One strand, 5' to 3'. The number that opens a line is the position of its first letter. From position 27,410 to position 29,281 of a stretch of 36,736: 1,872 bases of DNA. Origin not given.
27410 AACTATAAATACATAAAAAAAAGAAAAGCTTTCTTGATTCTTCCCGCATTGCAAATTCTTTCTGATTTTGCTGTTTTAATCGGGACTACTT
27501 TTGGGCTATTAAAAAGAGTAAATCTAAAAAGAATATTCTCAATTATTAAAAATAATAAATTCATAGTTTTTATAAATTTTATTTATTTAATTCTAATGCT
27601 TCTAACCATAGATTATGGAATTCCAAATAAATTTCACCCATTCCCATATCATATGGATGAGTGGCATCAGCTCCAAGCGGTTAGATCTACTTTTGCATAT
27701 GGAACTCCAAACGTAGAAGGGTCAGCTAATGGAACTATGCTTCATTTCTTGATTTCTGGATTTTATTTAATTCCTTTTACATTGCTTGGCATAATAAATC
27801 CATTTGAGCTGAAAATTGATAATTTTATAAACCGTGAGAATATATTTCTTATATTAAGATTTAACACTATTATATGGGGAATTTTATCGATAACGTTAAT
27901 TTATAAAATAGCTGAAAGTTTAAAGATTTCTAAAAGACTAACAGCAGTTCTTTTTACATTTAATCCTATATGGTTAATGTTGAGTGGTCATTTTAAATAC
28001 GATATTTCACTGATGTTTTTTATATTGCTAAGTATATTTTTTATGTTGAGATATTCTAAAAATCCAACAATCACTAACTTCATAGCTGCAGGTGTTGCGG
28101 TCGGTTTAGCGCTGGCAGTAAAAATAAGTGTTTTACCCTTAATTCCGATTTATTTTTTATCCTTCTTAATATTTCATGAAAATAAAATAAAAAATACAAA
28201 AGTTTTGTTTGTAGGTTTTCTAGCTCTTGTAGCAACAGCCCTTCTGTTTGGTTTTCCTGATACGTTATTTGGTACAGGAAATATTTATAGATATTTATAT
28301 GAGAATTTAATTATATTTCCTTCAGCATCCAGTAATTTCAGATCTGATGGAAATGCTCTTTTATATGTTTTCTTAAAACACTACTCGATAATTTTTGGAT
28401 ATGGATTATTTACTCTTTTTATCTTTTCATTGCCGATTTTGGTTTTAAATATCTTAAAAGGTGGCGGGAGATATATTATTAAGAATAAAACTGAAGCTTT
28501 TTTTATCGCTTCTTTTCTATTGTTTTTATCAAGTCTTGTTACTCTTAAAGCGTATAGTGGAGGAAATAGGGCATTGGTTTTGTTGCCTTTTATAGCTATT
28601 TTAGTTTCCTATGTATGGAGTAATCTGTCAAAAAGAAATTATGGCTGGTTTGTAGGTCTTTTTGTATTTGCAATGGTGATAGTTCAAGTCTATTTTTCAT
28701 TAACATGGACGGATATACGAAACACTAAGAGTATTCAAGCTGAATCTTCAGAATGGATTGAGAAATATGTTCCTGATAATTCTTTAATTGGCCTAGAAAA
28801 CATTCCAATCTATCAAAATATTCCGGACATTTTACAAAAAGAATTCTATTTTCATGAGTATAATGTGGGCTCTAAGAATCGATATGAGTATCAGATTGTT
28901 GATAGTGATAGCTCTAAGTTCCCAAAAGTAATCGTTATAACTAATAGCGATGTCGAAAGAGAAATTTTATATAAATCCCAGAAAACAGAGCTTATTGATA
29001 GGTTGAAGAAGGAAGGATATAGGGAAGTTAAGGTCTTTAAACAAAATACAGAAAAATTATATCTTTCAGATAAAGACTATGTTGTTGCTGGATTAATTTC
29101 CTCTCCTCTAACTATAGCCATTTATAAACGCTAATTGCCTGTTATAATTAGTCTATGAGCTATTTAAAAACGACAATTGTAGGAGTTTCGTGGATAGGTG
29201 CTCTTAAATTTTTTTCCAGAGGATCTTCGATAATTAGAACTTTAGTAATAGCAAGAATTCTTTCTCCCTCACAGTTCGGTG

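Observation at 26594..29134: Single 846-aa polypeptide fusing a GT2 domain to a GT-C domain (a possible make-and-use fusion)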

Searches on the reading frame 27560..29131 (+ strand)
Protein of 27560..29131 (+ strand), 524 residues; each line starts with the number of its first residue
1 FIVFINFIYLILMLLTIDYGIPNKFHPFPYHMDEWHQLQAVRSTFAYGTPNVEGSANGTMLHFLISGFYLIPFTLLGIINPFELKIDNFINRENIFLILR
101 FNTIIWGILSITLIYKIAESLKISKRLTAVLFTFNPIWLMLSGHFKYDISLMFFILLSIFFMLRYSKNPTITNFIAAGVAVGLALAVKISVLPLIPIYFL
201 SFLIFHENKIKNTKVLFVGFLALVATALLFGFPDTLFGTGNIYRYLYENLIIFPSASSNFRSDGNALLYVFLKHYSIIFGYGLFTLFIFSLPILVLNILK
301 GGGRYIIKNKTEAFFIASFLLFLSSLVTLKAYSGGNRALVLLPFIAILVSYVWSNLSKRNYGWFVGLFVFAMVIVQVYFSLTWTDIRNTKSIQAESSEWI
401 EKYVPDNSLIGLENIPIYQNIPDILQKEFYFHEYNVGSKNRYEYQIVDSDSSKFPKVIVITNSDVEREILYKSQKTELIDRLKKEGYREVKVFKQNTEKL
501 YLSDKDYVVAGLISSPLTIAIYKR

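Call 9: search_solved_structures(query=window:27560-29131:+, max_evalue=1, show_alignments=1)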
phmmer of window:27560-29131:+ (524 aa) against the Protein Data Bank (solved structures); distinct sequences matched with E-value up to 1: 0.
